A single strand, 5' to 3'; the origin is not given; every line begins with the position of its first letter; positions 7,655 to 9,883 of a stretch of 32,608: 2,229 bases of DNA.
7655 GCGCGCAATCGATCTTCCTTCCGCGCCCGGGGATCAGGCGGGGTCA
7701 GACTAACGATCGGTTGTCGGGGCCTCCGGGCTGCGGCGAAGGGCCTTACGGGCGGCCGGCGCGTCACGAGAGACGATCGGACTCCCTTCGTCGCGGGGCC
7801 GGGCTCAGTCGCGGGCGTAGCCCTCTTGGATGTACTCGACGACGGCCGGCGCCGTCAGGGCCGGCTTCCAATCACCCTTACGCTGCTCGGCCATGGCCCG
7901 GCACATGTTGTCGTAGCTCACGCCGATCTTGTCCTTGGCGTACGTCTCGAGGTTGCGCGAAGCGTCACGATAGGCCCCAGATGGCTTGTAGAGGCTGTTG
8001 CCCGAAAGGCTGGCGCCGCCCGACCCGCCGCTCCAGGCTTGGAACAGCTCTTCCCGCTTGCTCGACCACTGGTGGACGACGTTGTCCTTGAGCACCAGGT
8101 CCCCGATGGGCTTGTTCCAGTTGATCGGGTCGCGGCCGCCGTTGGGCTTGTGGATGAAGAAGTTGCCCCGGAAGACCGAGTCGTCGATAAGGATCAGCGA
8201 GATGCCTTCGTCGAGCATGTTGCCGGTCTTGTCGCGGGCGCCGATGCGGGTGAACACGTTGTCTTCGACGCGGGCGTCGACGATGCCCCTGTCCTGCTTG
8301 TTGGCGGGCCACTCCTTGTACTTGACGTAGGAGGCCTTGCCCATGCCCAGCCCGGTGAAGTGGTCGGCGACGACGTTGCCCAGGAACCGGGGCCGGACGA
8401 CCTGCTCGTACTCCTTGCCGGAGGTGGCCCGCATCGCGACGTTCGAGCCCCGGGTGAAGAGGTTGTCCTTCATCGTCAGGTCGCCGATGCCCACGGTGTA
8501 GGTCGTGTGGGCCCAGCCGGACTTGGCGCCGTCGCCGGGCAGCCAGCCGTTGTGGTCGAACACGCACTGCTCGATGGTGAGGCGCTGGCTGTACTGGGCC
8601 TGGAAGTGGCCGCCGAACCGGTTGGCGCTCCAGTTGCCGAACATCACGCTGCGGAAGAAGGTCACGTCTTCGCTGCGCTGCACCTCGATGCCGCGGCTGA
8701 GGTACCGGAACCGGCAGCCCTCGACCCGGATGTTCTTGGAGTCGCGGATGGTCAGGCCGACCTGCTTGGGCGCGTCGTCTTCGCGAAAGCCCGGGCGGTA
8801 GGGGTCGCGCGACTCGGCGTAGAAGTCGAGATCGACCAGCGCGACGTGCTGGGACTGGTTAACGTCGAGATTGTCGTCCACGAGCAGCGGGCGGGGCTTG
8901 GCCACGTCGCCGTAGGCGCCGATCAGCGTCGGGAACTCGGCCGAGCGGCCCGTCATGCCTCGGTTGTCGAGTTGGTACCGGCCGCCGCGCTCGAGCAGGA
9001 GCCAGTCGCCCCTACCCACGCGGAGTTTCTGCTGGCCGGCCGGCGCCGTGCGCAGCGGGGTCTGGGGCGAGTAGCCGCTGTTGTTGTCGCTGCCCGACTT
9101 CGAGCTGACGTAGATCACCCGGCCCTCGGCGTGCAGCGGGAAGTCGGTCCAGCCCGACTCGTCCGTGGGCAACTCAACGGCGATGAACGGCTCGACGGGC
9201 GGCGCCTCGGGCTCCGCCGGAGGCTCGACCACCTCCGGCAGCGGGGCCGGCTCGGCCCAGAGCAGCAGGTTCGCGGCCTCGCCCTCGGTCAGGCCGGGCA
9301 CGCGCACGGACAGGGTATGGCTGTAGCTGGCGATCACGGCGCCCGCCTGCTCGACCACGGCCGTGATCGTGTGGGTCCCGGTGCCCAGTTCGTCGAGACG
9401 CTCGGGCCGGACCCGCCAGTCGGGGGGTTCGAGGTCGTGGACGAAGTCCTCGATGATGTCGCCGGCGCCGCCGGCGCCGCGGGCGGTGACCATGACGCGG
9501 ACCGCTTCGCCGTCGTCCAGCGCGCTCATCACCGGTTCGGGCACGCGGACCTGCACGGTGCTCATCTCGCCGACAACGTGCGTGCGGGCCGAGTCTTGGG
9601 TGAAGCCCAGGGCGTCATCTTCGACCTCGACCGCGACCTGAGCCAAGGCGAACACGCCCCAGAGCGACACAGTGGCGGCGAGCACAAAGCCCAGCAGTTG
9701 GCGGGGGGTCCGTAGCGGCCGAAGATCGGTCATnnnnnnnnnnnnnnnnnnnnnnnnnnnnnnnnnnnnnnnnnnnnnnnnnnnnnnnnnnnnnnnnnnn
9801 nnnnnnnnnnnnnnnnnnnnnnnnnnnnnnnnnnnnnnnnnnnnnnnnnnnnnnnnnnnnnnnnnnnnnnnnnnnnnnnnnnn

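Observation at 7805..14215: Two paralogous secreted beta-helix proteins in direct orientation bracket an inverted sulfotransferase gene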

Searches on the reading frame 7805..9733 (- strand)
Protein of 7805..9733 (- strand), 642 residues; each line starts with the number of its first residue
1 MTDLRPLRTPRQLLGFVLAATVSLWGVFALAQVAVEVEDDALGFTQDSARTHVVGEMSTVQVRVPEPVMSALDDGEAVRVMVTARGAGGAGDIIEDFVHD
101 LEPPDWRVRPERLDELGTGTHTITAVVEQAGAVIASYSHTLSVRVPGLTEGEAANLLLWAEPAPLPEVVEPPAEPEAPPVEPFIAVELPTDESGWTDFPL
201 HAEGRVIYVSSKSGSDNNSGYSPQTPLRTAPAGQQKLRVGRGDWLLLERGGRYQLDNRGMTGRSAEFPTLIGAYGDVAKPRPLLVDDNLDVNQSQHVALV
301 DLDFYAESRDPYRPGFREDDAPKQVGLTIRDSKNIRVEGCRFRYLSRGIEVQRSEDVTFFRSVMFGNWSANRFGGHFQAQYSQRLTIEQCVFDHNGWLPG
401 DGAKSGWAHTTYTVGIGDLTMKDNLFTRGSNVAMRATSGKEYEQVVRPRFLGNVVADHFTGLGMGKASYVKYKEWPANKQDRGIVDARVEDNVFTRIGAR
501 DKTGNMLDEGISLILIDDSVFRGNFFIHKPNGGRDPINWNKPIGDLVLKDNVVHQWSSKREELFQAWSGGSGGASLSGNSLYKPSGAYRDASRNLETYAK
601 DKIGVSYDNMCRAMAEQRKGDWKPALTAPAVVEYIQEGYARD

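Call 4: search_protein_families(library=pfam, proteins=[window:7805-9733:-], max_evalue=0.1)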
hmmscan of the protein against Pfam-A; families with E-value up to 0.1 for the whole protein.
window:7805-9733:- (642 aa): 2 families
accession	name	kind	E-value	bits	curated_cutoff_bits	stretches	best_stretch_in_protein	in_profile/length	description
PF13229.12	Beta_helix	-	1.9e-07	31.3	25.9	1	324-441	46-149/158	Right handed beta helix region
PF05048.19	NosD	-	0.003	17.5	23.6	1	325-454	61-173/212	Periplasmic copper-binding protein (NosD)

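Call 7: search_protein_families(library=ncbifam, proteins=[window:7805-9733:-], max_evalue=0.1)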
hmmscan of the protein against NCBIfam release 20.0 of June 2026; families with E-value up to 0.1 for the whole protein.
window:7805-9733:- (642 aa): 2 families
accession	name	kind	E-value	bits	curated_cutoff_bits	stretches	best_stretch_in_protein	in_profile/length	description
NF047897.1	LctobiosidLnbX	equivalog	3.3e-05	21.9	2500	1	202-290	41-132/1498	lacto-N-biosidase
TIGR04247.1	NosD_copper_fam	subfamily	0.056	12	300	0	320-380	215-271/377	nitrous oxide reductase family maturation protein NosD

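Call 29: search_solved_structures(query=A1, max_evalue=1, show_alignments=3)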
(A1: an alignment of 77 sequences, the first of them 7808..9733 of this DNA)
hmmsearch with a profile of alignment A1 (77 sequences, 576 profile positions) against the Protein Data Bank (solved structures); distinct sequences matched with E-value up to 1: 14.
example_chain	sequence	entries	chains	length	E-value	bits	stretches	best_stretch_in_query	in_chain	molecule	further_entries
7v6m_A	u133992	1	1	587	2.8e-17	65.7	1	46-201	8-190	Fibronectin type III domain-containing protein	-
7v6i_A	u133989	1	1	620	3.4e-14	55.6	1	38-136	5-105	Lacto-N-biosidase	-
5gqc_A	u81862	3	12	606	1e-13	53.9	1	41-139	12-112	Lacto-N-biosidase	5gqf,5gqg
6kqs_A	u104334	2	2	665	1.2e-13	53.7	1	48-135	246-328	lacto-N-biosidase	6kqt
24mr_A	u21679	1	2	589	3.2e-13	52.3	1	48-139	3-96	Lacto-N-biosidase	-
9rx2_A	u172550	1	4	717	1.6e-06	30.2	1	336-450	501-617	Parallel beta-helix repeat protein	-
7xks_A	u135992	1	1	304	0.00019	23.3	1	329-469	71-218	Pectate lyase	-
3jur_A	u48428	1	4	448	0.00039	22.3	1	295-429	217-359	Exo-poly-alpha-D-galacturonosidase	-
5olp_A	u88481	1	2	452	0.0014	20.5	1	166-220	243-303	Pectate lyase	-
9i4f_A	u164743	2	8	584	0.0086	17.9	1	321-458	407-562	Alpha-1,3-galactosidase PpaGal | Alpha-1,3-galactosidase B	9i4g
2kqr_A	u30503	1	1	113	0.01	17.7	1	47-87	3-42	Asparaginyl-tRNA synthetase, cytoplasmic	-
8pvs_A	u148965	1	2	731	0.014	17.2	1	211-416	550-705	Alpha-1,3-galactosidase B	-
6kfn_A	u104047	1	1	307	0.04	15.7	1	309-444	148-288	alginate lyase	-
9hyu_D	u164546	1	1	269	0.95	11.2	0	467-539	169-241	Photosystem I reaction center subunit II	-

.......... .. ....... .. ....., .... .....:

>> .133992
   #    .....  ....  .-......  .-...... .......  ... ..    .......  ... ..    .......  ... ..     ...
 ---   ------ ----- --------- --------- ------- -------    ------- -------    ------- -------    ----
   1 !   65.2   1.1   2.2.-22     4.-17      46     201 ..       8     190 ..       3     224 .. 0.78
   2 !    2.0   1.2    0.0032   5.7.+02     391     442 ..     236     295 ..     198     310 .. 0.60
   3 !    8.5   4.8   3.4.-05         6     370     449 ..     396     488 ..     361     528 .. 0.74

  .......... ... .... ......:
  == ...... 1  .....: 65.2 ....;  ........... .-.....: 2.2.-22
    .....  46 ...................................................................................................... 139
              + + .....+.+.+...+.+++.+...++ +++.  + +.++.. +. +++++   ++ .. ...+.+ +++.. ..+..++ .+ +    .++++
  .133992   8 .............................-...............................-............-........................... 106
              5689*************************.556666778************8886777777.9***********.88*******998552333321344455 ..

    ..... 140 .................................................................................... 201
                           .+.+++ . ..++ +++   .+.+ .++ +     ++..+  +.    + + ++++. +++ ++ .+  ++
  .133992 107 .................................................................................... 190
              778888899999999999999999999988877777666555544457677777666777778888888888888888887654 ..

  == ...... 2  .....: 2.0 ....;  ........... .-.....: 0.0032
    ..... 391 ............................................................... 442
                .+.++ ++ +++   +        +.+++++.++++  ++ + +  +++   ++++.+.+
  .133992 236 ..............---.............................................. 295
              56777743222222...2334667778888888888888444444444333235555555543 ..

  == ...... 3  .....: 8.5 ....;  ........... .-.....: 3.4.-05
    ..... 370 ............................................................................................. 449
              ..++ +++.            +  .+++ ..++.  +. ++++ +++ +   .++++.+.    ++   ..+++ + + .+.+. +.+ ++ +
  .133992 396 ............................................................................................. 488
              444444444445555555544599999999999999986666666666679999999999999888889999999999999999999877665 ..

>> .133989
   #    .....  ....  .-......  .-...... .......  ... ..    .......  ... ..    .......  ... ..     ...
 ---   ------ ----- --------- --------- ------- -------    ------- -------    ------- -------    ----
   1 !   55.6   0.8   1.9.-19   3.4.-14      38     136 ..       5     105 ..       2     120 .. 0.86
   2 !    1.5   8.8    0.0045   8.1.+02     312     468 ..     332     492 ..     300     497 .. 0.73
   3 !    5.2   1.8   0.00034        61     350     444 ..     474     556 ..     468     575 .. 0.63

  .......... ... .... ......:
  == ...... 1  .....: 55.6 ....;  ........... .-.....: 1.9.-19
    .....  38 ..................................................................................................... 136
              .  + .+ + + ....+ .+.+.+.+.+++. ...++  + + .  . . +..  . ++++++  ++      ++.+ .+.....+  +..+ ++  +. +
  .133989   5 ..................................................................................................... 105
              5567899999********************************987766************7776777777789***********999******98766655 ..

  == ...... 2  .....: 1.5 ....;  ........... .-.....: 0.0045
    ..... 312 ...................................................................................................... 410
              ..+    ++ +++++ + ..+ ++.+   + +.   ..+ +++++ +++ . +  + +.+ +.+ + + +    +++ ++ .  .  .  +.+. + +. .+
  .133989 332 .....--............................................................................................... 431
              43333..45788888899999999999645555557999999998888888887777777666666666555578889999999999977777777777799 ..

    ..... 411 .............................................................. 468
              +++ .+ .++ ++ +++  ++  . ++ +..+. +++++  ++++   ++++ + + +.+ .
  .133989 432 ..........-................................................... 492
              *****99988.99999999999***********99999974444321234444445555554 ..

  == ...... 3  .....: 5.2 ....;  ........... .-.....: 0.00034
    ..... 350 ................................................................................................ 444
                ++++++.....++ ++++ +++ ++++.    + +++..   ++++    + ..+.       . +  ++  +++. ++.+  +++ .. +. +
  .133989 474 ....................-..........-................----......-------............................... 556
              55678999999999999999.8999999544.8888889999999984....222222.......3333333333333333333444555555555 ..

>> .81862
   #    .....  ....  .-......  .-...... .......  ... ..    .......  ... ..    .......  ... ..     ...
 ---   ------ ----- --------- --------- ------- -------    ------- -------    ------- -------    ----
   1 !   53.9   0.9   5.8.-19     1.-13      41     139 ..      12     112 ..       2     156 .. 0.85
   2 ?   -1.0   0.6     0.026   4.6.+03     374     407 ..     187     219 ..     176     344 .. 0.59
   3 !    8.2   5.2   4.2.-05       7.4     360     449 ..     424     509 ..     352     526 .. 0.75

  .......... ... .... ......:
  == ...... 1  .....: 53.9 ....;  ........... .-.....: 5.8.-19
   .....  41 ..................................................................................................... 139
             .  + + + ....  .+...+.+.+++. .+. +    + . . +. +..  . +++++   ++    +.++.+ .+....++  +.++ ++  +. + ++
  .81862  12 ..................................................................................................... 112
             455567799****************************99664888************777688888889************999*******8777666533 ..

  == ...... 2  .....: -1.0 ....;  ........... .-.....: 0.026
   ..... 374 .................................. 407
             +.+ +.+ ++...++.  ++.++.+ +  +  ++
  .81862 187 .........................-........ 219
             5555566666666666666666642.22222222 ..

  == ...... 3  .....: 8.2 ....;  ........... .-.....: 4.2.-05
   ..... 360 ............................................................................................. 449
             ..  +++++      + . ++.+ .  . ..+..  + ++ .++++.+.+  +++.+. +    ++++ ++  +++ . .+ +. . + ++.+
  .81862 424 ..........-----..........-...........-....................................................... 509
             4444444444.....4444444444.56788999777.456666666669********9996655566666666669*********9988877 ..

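Call 30: predict_structure(alignment_id=A1)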
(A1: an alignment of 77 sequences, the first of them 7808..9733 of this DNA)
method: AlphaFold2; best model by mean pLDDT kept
length: 642 residues; sequences in the alignment: 77
mean_pLDDT: 80.6   pTM: 0.74
mean pLDDT of the five models: 80.6, 79.8, 79.8, 79.4, 78.8
residues with pLDDT >= 90: 365; 70-90: 69; 50-70: 130; < 50: 78
segments of 3 or more residues with pLDDT < 50: 1-4, 28-67, 87-89, 103-105, 107-109, 150-168
pLDDT, mean of each block of 10 residues (from residue 1): 52 72 54 35 28 36 48 54 53 53 49 58 68 69 54 37 40 64 75 96 98 98 98 98 98 97 98 97 93 98 96 90 95 98 96 97 94 89 96 85 75 95 96 90 83 97 81 62 88 94 79 93 97 92 92 95 83 84 93 98 97 96 98 98 74
secondary structure, 60 per line:
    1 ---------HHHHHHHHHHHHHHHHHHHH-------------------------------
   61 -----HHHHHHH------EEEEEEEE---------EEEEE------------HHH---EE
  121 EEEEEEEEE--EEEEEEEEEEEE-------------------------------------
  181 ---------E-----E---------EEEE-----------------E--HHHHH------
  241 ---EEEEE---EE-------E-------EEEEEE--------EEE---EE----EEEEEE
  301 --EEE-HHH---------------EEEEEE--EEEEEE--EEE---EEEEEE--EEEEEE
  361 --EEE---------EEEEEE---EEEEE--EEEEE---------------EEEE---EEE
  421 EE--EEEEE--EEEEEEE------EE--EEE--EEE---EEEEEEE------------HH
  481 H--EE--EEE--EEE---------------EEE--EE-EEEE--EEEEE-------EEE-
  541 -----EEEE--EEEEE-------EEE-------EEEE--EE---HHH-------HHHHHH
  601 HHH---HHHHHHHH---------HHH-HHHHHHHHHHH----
elements in order: H10-29 H66-72 E79-86 E96-100 E119-129 E132-143 E206-209 H230-234 E244-248 E269-274 E283-285 E295-300 E303-305 E325-330 E333-338 E341-343 E347-352 E355-360 E363-365 E375-380 E384-388 E391-395 E411-414 E418-422 E425-429 E432-438 E449-451 E454-456 E460-466 E488-490 E493-495 E511-513 E519-522 E525-529 E537-539 E546-549 E552-556 E564-566 E574-577 H595-603 H607-614 H628-638

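Call 32: fold_search(model_id=the predicted structure, library=pdb)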
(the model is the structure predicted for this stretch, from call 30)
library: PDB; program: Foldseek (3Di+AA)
matches with E <= 10: 589; with E <= 0.001: 37
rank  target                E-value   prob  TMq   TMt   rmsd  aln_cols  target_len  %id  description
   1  6kqt_A                1.0e-07  1.00  0.35  0.37  10.1       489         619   13  Crystal Structure of GH136 lacto-N-biosidase from Eubacterium ramulus - native protein (released 2020-06-10)
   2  6kqs_A                1.9e-07  1.00  0.35  0.36  10.3       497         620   14  Crystal Structure of GH136 lacto-N-biosidase from Eubacterium ramulus - selenomethionine derivative (released 2020-06-10)
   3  7v6i_A                4.5e-07  1.00  0.31  0.33  10.5       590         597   13  Crystal structure of lacto-N-biosidase BsaX from Bifidobacterium saguini, lacto-N-biose complex (released 2022-02-09)
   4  7v6m_A                6.7e-07  1.00  0.32  0.35  11.7       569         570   12  Crystal structure of lacto-N-biosidase TnX from Tynzenella nexilis, lacto-N-biose complex (released 2022-02-09)
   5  5gqc_A                2.8e-06  1.00  0.38  0.42   6.9       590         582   12  Crystal structure of lacto-N-biosidase LnbX from Bifidobacterium longum subsp. longum, ligand-free form (released 2017-04-19)
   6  5gqc_D                3.0e-06  1.00  0.35  0.39   8.7       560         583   14  Crystal structure of lacto-N-biosidase LnbX from Bifidobacterium longum subsp. longum, ligand-free form (released 2017-04-19)
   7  2uve_B                1.1e-05  1.00  0.26  0.29  23.9       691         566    8  Structure of Yersinia enterocolitica Family 28 Exopolygalacturonase (released 2007-05-08)
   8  6kfn                  3.7e-05  1.00  0.27  0.51   8.1       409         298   13  Crystal structure of alginate lyase from Paenibacillus sp. str. FPU-7 (released 2019-10-30)
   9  5mqp_A                3.9e-05  1.00  0.35  0.37  10.1       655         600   10  Glycoside hydrolase BT_1002 (released 2017-04-05)
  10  7c7d_A                3.9e-05  1.00  0.32  0.37   8.5       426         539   10  Crystal structure of the catalytic unit of thermostable GH87 alpha-1,3-glucanase from Streptomyces thermodiastaticus s (released 2020-11-11)
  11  7o7a_A                4.5e-05  1.00  0.28  0.41  11.3       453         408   12  Structure of the PL6 family alginate lyase Pedsa0632 from Pseudopedobacter saltans (released 2021-07-28)
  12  7o78_B                4.7e-05  1.00  0.31  0.39  10.1       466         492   15  Structure of the PL6 family chondroitinase B from Pseudopedobacter saltans, Pedsa3807 (released 2021-07-28)
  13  5mqp_B                4.9e-05  1.00  0.35  0.37  10.6       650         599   10  Glycoside hydrolase BT_1002 (released 2017-04-05)
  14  5w6f_A                5.3e-05  1.00  0.20  0.20  13.9       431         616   10  Crystal structure of Bacteriophage CBA120 tailspike protein 3 (TSP3, orf212) (released 2018-10-24)
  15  1dbg_A                6.1e-05  1.00  0.34  0.43  13.8       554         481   14  CRYSTAL STRUCTURE OF CHONDROITINASE B (released 2000-01-12)
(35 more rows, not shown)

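Call 36: find_related_loci(query=A1, collection=genome_contigs, flank=10000)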
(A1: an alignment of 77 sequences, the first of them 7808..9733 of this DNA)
Query A1 (642 aa) in genome_contigs; peptide patterns used: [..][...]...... (x = any residue, [..] = any of these).
398 stretches matched a pattern; 384 encode a relative of the query (tblastn E <= 1e-3); the best 80 are kept; 80 distinct loci.
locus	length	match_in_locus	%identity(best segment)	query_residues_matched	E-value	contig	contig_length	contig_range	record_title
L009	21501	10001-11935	73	1-642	0e+0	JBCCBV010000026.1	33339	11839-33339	MAG: Planctomycetota bacterium isolate P01_A01_bin.43 k141_1383974_length_33339_cov_22.8608, whole genome shotgun sequen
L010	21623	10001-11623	29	95-632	7e-54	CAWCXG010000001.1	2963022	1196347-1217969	MAG: uncultured Phycisphaeraceae bacterium isolate MFD03250.bin.1.191 genome assembly, contig: contig_12486, whole genom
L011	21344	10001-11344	27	194-639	3e-44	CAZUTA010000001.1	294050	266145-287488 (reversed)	MAG TPA_asm: uncultured Bacteriovoracaceae bacterium isolate SRP219642_co5_127 genome assembly, contig: NODE_19_length_2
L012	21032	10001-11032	34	191-526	6e-43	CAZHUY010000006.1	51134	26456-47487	MAG TPA_asm: uncultured Myxococcales bacterium isolate SRP263991_co7_365 genome assembly, contig: NODE_649_length_51134_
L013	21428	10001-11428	29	168-638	8e-43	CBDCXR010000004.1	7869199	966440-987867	MAG: Planctomycetota bacterium isolate 4b603351-8a71-4708-9f49-a82285727c68 genome assembly, contig: contig_4, whole gen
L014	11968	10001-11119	30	65-435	2e-38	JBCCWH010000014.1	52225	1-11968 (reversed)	MAG: Planctomycetota bacterium isolate P01_E01_bin.8 k141_688426_length_52225_cov_26.9885, whole genome shotgun sequence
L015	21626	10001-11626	24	93-642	4e-38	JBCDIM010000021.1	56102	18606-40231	MAG: Planctomycetota bacterium isolate P01_H01_bin.18 k141_1072047_length_56102_cov_35.4960, whole genome shotgun sequen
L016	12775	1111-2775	24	94-640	2e-37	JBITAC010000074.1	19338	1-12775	MAG: Phycisphaerales bacterium JB063 k141_284932, whole genome shotgun sequence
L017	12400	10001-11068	28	183-530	2e-36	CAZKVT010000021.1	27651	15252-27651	MAG TPA_asm: uncultured bacterium isolate binchicken_co262_311 genome assembly, contig: NODE_1607_length_27651_cov_21.05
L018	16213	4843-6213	29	160-583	7e-36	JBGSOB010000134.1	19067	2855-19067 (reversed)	MAG: Treponematales bacterium isolate JTS-AC27 k141_579920, whole genome shotgun sequence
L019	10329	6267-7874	28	186-639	8e-36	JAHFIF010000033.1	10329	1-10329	MAG: bacterium isolate nzgw356 NODE_4461_length_10330_cov_2.802135, whole genome shotgun sequence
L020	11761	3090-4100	31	180-507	3e-35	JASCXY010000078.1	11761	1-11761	Balneolaceae bacterium ANBcel3 78, whole genome shotgun sequence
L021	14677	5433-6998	28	180-639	2e-38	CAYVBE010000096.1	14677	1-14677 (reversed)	MAG TPA_asm: uncultured candidatus Brocadiaceae bacterium isolate SRP141376_co1_238 genome assembly, contig: NODE_8102_l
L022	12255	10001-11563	25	184-639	2e-35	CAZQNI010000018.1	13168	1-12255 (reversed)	MAG TPA_asm: uncultured bacterium isolate binchicken_co34_231 genome assembly, contig: NODE_8015_length_13168_cov_8.3787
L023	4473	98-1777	25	93-640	3e-35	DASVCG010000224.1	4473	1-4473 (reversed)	MAG TPA_asm: Phycisphaeraceae bacterium isolate SMAG_U2000 k141_267541, whole genome shotgun sequence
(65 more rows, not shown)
